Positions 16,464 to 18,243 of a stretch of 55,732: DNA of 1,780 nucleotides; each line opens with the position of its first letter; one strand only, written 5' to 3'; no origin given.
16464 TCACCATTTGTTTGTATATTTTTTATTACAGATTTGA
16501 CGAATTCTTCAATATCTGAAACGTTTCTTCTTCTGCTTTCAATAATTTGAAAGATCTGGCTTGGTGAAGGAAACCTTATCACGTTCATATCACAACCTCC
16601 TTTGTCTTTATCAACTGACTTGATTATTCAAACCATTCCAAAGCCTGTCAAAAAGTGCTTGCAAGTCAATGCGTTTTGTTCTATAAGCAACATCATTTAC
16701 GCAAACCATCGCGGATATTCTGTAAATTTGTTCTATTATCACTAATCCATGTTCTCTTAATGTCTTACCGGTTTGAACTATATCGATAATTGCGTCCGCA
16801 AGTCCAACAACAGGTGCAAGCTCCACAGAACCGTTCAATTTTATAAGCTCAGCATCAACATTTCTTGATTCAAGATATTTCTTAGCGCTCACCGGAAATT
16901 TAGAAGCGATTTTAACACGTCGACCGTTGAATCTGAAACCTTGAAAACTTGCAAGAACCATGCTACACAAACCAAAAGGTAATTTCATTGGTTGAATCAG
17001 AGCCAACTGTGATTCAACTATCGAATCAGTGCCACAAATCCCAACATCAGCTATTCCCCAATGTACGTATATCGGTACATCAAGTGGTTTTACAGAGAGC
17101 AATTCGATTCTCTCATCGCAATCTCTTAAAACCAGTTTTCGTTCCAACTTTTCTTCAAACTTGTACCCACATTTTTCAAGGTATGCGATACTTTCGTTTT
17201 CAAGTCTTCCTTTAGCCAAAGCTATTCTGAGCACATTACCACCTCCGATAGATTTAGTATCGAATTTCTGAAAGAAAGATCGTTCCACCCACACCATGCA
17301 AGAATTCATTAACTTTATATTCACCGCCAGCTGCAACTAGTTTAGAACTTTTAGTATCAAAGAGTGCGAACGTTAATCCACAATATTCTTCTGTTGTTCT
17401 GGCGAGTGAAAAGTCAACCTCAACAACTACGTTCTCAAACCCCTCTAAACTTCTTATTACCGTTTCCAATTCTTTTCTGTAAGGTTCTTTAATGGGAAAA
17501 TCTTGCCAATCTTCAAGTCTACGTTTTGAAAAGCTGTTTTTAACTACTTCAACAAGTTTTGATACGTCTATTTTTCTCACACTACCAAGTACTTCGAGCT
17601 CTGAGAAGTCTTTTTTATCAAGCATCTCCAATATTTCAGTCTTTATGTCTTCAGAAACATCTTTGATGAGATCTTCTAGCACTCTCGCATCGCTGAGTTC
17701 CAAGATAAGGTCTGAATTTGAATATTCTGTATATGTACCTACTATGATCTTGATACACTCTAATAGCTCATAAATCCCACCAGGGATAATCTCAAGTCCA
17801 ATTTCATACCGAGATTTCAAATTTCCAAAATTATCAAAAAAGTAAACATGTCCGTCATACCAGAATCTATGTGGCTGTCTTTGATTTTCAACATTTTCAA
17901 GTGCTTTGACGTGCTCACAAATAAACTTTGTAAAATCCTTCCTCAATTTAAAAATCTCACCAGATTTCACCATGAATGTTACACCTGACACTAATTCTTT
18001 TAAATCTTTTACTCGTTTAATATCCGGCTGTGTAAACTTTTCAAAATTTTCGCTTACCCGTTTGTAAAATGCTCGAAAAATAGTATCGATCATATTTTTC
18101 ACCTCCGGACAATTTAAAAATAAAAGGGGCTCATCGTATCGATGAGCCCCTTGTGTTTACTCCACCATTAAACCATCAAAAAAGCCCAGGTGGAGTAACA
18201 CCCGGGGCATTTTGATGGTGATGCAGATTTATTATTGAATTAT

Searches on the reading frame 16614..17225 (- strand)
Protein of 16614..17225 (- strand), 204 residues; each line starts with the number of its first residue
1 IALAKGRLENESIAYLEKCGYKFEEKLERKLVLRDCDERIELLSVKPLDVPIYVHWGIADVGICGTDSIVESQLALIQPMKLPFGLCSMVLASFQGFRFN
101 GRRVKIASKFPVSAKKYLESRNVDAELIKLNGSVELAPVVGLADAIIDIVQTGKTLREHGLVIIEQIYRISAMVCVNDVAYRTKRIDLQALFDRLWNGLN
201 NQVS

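Call 22: find_homologous_proteins(query=window:16614-17225:-)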
Query window:16614-17225:- (204 aa): 560 proteins with E <= 0.001 among 998 candidates; the best 120 are listed.
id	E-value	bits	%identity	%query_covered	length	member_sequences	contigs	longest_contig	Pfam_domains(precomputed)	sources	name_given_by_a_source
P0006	1.1e-128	445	100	100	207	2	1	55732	PF01634.24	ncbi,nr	ncbi:MAG: ATP phosphoribosyltransferase [Fervidobacterium sp.]|nr:ATP phosphoribosyltransferase [Fer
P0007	2.4e-97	342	75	99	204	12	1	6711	PF01634.24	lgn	-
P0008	2.9e-80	287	61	98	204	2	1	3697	PF01634.24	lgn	-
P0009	9.6e-75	269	60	99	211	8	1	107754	PF01634.24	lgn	-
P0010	1.4e-71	258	59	99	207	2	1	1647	PF01634.24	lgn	-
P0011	4.9e-71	256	56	99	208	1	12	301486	PF01634.24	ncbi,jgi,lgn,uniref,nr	ncbi:MAG: ATP phosphoribosyltransferase [Thermotoga sp. 50_1627]|uniref:ATP phosphoribosyltransferas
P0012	2.1e-69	251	60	96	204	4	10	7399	PF01634.24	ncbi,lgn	-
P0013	1.3e-68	249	58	98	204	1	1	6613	PF01634.24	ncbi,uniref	ncbi:ATP phosphoribosyltransferase [Pseudothermotoga sp.]|uniref:ATP phosphoribosyltransferase n=1 T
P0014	1.4e-68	248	59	96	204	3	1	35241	PF01634.24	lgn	-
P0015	6.5e-68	246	57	99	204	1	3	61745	PF01634.24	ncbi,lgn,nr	ncbi:ATP phosphoribosyltransferase [Pseudothermotoga sp.]|nr:ATP phosphoribosyltransferase [Pseudoth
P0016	6.9e-68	246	55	99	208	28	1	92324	PF01634.24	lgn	-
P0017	1.9e-67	245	58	96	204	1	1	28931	PF01634.24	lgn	-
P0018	8.3e-67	243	58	96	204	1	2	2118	PF01634.24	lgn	-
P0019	3.4e-66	241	57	98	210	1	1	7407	PF01634.24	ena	-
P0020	4.7e-66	240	56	97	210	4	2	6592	PF01634.24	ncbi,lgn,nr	ncbi:MAG: ATP phosphoribosyltransferase [Thermotogae bacterium]|nr:ATP phosphoribosyltransferase [Th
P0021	9.0e-66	239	56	98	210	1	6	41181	PF01634.24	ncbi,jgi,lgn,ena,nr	ncbi:MAG TPA: ATP phosphoribosyltransferase [Thermotogaceae bacterium]|nr:ATP phosphoribosyltransfer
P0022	1.5e-65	239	56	96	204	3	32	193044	PF01634.24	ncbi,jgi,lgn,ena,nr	ncbi:MAG: phosphoribosyltransferase [Thermotogaceae bacterium]|jgi:ATP phosphoribosyltransferase|nr:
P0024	2.2e-64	235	54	96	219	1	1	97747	PF01634.24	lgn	-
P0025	6.4e-62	227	54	96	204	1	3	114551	PF01634.24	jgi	-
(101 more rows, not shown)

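Call 23: find_encoding_contigs(protein=P0009, flank=3000, max_places=2)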
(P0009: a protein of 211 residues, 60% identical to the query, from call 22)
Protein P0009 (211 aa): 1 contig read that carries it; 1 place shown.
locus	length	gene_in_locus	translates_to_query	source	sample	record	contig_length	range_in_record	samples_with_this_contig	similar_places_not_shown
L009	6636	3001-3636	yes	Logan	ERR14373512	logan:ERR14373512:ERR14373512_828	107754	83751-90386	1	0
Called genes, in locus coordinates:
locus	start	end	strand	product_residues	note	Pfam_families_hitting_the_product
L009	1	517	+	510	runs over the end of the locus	PF02652:Lactate_perm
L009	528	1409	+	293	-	PF01464:SLT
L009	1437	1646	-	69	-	PF11148:DUF2922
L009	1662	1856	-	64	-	PF07872:DUF1659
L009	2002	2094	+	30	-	-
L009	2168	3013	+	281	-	PF13393:tRNA-synt_His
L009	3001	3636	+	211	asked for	PF01634:HisG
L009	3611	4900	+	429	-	PF00815:Histidinol_dh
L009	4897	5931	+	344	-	PF00155:Aminotran_1_2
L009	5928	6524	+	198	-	PF00475:IGPD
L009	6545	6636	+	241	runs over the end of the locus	PF00977:His_biosynth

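Call 24: find_encoding_contigs(protein=P0011, flank=3000, max_places=2)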
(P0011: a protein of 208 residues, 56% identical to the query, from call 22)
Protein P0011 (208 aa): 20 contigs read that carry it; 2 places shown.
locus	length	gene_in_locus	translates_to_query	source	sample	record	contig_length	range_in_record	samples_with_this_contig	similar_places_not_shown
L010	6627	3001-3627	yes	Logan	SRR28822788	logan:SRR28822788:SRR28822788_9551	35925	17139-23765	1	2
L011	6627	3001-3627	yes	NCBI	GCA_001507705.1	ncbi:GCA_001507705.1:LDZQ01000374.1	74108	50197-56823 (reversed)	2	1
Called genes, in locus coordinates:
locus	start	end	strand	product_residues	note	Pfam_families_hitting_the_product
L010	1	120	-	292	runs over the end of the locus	PF00753:Lactamase_B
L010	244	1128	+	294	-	PF01464:SLT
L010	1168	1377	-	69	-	PF11148:DUF2922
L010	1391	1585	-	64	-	PF07872:DUF1659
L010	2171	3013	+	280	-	PF13393:tRNA-synt_His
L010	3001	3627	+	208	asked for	PF01634:HisG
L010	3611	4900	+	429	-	PF00815:Histidinol_dh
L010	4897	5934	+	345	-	PF00155:Aminotran_1_2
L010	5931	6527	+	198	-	PF00475:IGPD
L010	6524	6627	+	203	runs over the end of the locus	PF00117:GATase, PF07685:GATase_3 (weak)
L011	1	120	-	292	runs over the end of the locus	PF00753:Lactamase_B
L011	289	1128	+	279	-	PF01464:SLT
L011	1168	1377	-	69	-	PF11148:DUF2922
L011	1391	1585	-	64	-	PF07872:DUF1659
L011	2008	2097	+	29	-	-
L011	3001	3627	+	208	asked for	PF01634:HisG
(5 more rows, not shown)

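Call 25: find_encoding_contigs(protein=P0016, flank=3000, max_places=2)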
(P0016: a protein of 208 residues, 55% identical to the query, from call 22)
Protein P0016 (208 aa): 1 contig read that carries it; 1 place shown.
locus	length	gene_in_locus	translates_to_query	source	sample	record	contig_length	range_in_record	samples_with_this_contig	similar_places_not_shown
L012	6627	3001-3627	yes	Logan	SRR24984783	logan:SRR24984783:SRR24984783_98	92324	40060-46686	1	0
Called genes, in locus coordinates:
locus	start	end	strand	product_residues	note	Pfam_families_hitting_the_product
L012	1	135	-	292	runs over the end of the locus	PF00528:BPD_transp_1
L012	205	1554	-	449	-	PF01547:SBP_bac_1, PF13416:SBP_bac_8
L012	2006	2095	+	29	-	-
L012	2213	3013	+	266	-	PF13393:tRNA-synt_His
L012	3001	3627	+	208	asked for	PF01634:HisG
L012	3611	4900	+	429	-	PF00815:Histidinol_dh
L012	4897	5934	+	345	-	PF00155:Aminotran_1_2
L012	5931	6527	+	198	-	PF00475:IGPD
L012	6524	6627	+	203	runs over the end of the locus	PF00117:GATase, PF07685:GATase_3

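Call 26: find_encoding_contigs(protein=P0022, flank=3000, max_places=2)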
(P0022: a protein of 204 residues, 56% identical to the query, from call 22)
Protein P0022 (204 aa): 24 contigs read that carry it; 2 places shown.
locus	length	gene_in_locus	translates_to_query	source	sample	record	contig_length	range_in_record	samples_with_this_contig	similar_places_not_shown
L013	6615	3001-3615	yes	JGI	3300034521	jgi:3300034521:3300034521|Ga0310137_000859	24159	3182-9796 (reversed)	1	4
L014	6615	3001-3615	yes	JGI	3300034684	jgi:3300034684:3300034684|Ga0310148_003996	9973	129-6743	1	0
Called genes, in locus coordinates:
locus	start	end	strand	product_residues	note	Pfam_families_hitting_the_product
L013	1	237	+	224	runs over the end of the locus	PF05175:MTS, PF06325:PrmA, PF07669:Eco57I (weak), PF09445:Methyltransf_15 (weak), PF13847:Methyltransf_31, PF01170:UPF0020 (weak), PF08241:Methyltransf_11, PF13649:Methyltransf_25, +1 more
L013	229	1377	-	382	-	PF01571:GCV_T, PF08669:GCV_T_C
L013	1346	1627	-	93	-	PF09413:DUF2007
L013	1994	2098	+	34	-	-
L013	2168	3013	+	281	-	PF13393:tRNA-synt_His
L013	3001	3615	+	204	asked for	PF01634:HisG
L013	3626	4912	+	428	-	PF00815:Histidinol_dh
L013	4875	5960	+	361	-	PF00155:Aminotran_1_2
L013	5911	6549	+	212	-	PF00475:IGPD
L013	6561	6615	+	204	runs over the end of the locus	PF00117:GATase, PF07685:GATase_3 (weak)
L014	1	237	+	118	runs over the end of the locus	PF07669:Eco57I (weak)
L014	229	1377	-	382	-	PF01571:GCV_T, PF08669:GCV_T_C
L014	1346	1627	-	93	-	PF09413:DUF2007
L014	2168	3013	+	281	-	PF13393:tRNA-synt_His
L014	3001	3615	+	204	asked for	PF01634:HisG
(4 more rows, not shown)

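Call 29: find_encoding_contigs(protein=P0024, flank=3000, max_places=2)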
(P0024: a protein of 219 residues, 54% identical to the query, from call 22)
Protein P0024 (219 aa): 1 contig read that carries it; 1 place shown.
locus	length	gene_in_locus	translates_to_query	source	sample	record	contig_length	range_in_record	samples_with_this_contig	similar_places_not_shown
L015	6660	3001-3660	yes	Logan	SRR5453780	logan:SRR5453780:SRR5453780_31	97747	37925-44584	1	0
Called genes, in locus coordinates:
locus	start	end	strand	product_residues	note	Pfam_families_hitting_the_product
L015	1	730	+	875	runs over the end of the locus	PF01368:DHH, PF02272:DHHA1 (weak), PF00571:CBS, PF01743:PolyA_pol, PF12627:PolyA_pol_RNAbd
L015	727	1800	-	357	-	PF00392:GntR, PF00532:Peripla_BP_1, PF13407:Peripla_BP_4, PF13377:Peripla_BP_3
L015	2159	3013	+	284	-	PF13393:tRNA-synt_His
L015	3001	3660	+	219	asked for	PF01634:HisG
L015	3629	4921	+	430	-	PF00815:Histidinol_dh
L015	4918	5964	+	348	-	PF00155:Aminotran_1_2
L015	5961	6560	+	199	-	PF00475:IGPD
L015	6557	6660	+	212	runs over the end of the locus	PF00117:GATase, PF07685:GATase_3 (weak)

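Call 30: find_encoding_contigs(protein=P0025, flank=3000, max_places=2)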
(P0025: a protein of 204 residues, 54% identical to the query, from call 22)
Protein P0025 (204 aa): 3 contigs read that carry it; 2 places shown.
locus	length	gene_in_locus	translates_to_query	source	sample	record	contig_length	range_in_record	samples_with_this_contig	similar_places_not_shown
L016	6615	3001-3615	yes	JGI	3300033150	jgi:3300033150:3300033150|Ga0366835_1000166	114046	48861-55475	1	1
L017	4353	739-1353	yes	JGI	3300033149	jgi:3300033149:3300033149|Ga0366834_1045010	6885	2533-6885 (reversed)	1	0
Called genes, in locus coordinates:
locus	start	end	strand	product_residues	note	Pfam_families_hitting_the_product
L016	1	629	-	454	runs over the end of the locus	PF00919:UPF0004, PF04055:Radical_SAM, PF01938:TRAM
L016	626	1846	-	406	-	PF10142:PhoPQ_related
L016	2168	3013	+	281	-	PF13393:tRNA-synt_His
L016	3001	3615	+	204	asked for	PF01634:HisG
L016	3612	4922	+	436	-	PF00815:Histidinol_dh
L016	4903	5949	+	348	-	PF00155:Aminotran_1_2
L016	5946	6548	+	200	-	PF00475:IGPD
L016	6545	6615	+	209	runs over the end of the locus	PF00117:GATase, PF07685:GATase_3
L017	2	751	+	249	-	PF13393:tRNA-synt_His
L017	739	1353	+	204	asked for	PF01634:HisG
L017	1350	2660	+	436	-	PF00815:Histidinol_dh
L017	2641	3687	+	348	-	PF00155:Aminotran_1_2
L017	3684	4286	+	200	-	PF00475:IGPD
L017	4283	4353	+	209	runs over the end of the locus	PF00117:GATase, PF07685:GATase_3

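Call 31: find_encoding_contigs(protein=P0021, flank=3000, max_places=2)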
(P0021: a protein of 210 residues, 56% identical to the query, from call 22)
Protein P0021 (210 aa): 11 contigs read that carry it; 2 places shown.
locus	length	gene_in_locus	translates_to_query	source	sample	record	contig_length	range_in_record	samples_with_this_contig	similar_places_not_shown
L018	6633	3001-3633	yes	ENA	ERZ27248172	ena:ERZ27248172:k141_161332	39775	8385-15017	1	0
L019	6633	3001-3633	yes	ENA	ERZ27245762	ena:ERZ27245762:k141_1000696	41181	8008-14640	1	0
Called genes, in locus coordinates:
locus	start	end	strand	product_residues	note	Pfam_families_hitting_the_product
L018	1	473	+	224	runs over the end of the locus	PF05175:MTS, PF06325:PrmA, PF07669:Eco57I, PF09445:Methyltransf_15, PF13847:Methyltransf_31, PF08241:Methyltransf_11, PF13649:Methyltransf_25, PF01170:UPF0020, +3 more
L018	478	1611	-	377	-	PF01571:GCV_T, PF08669:GCV_T_C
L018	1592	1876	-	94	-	PF09413:DUF2007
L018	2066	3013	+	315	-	PF13393:tRNA-synt_His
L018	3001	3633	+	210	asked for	PF01634:HisG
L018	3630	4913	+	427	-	PF00815:Histidinol_dh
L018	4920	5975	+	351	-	PF00155:Aminotran_1_2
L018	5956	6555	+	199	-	PF00475:IGPD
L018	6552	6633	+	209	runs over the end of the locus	PF07685:GATase_3 (weak), PF00117:GATase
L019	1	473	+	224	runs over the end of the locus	PF05175:MTS, PF06325:PrmA, PF07669:Eco57I (weak), PF09445:Methyltransf_15, PF13847:Methyltransf_31, PF08241:Methyltransf_11, PF13649:Methyltransf_25, PF01170:UPF0020, +3 more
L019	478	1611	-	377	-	PF01571:GCV_T, PF08669:GCV_T_C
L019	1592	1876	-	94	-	PF09413:DUF2007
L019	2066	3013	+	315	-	PF13393:tRNA-synt_His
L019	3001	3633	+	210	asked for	PF01634:HisG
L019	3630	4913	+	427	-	PF00815:Histidinol_dh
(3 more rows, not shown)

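Call 55: search_protein_families(library=pfam, proteins=[window:16614-17225:-])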
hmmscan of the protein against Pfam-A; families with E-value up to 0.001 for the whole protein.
window:16614-17225:- (204 aa): 1 family
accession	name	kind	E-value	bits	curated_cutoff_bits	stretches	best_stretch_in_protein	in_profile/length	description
PF01634.23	HisG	-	3.1e-44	151.1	25.5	1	46-195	1-156/158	ATP phosphoribosyltransferase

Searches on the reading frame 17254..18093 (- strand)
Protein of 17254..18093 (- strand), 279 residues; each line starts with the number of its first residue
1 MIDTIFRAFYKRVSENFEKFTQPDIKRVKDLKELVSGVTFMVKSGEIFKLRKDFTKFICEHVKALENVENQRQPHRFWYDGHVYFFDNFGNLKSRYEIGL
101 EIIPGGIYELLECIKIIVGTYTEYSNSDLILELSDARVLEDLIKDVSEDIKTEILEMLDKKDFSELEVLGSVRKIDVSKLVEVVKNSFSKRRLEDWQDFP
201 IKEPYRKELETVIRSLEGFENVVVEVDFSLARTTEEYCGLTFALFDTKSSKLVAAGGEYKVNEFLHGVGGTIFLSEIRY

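Call 6: find_homologous_proteins(query=window:17254-18093:-)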
Query window:17254-18093:- (279 aa): 5 proteins with E <= 0.001 among 1198 candidates.
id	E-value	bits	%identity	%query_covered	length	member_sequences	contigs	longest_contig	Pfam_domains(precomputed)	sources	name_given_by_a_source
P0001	8.3e-179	611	100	100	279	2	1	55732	PF13393.12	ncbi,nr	ncbi:MAG: ATP phosphoribosyltransferase regulatory subunit [Fervidobacterium sp.]|nr:ATP phosphoribo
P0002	3.2e-124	432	71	98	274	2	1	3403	PF13393.12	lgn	-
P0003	9.8e-123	427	71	98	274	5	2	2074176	PF13393.12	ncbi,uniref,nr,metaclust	ncbi:ATP phosphoribosyltransferase regulatory subunit [Fervidobacterium thailandense]|uniref:Class I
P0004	1.9e-122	426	71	98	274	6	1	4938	PF13393.12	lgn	-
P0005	1.8e-72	262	48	98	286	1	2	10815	PF13393.12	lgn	-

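Call 8: find_encoding_contigs(protein=P0003, flank=3000, max_places=4)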
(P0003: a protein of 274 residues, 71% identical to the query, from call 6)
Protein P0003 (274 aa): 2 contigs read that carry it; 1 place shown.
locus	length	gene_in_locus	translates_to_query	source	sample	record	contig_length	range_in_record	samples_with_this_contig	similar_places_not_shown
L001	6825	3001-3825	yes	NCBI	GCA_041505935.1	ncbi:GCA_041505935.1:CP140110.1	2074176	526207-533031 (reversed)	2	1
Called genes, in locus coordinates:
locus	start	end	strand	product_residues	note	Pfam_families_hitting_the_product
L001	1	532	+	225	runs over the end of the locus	PF00697:PRAI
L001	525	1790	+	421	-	PF00291:PALP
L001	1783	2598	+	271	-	PF00290:Trp_syntA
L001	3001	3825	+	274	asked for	PF13393:tRNA-synt_His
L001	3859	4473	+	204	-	PF01634:HisG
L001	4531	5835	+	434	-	PF00815:Histidinol_dh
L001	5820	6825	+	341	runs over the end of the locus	PF00155:Aminotran_1_2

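Call 9: find_encoding_contigs(protein=P0005, flank=3000, max_places=4)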
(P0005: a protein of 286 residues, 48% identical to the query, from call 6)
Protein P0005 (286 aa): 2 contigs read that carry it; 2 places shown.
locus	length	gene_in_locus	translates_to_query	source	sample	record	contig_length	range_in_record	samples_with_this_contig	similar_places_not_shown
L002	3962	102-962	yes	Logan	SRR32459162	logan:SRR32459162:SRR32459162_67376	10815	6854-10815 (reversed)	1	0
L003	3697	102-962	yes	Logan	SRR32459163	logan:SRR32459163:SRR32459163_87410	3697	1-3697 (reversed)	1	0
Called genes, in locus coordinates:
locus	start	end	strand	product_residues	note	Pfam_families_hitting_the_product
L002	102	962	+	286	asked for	PF13393:tRNA-synt_His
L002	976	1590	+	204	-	PF01634:HisG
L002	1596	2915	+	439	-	PF00815:Histidinol_dh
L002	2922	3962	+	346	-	PF00155:Aminotran_1_2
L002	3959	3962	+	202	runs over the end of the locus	PF00475:IGPD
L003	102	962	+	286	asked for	PF13393:tRNA-synt_His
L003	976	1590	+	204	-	PF01634:HisG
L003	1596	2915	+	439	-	PF00815:Histidinol_dh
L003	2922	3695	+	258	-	?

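Call 10: find_encoding_contigs(protein=P0004, flank=3000, max_places=4)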
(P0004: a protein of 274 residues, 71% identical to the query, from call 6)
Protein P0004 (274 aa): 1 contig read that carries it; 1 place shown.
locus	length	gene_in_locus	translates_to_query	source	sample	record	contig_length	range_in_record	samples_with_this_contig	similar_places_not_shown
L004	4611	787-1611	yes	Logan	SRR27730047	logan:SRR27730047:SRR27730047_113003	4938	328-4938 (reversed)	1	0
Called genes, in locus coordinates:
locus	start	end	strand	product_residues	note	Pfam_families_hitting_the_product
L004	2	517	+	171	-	?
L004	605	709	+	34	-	-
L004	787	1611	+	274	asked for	PF13393:tRNA-synt_His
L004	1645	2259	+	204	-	PF01634:HisG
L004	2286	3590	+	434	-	PF00815:Histidinol_dh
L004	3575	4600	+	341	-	PF00155:Aminotran_1_2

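Call 11: find_encoding_contigs(protein=P0002, flank=3000, max_places=4)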
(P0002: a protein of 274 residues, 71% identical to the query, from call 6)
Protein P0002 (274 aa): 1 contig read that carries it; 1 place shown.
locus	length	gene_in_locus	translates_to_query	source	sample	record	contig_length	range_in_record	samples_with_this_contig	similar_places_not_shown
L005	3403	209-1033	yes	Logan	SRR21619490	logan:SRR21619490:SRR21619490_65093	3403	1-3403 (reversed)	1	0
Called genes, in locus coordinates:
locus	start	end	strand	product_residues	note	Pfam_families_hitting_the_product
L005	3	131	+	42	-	?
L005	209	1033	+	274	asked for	PF13393:tRNA-synt_His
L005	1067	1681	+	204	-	PF01634:HisG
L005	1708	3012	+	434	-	PF00815:Histidinol_dh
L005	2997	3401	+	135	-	?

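Call 18: find_related_loci(query=A1, collection=genome_contigs, flank=2500)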
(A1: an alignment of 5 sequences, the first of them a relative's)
Query A1 (279 aa) in genome_contigs; peptide patterns used: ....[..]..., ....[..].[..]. (x = any residue, [..] = any of these).
69 stretches matched a pattern; 2 encode a relative of the query (tblastn E <= 1e-3); 2 distinct loci.
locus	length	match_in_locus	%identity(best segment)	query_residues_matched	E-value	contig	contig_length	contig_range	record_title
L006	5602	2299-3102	71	3-276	1e-131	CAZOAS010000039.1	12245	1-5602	MAG TPA_asm: uncultured Fervidobacterium sp. isolate binchicken_co170_48 genome assembly, contig: NODE_1573_length_12245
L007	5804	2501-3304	71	3-276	2e-130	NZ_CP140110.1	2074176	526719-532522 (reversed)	Fervidobacterium thailandense strain FC2004 chromosome, complete genome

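Call 19: find_related_loci(query=A1, collection=metagenome_contigs, flank=2000)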
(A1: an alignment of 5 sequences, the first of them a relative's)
Query A1 (279 aa) in metagenome_contigs; peptide patterns used: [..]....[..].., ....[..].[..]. (x = any residue, [..] = any of these).
431 stretches matched a pattern; 1 encode a relative of the query (tblastn E <= 1e-3); 1 distinct loci.
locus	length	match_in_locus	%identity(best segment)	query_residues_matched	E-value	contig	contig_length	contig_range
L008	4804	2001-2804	71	3-276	2e-132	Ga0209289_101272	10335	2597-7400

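Call 55: search_protein_families(library=pfam, proteins=[window:17254-18093:-])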
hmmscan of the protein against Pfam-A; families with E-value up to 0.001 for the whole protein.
window:17254-18093:- (279 aa): 1 family
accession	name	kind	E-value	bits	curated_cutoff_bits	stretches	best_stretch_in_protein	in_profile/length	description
PF13393.11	tRNA-synt_His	-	1.1e-20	74.5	25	1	40-260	57-287/308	Histidyl-tRNA synthetase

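Call 56: search_solved_structures(query=window:17254-18093:-, max_evalue=0.001, show_alignments=1)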
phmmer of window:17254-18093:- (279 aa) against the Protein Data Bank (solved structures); distinct sequences matched with E-value up to 0.001: 2.
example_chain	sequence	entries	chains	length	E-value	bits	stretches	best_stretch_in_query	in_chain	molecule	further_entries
1usy_A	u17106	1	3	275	1.6e-46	161.9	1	4-275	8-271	ATP PHOSPHORIBOSYLTRANSFERASE REGULATORY SUBUNIT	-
1usy_C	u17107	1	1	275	2.2e-46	161.5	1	4-275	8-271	ATP PHOSPHORIBOSYLTRANSFERASE REGULATORY SUBUNIT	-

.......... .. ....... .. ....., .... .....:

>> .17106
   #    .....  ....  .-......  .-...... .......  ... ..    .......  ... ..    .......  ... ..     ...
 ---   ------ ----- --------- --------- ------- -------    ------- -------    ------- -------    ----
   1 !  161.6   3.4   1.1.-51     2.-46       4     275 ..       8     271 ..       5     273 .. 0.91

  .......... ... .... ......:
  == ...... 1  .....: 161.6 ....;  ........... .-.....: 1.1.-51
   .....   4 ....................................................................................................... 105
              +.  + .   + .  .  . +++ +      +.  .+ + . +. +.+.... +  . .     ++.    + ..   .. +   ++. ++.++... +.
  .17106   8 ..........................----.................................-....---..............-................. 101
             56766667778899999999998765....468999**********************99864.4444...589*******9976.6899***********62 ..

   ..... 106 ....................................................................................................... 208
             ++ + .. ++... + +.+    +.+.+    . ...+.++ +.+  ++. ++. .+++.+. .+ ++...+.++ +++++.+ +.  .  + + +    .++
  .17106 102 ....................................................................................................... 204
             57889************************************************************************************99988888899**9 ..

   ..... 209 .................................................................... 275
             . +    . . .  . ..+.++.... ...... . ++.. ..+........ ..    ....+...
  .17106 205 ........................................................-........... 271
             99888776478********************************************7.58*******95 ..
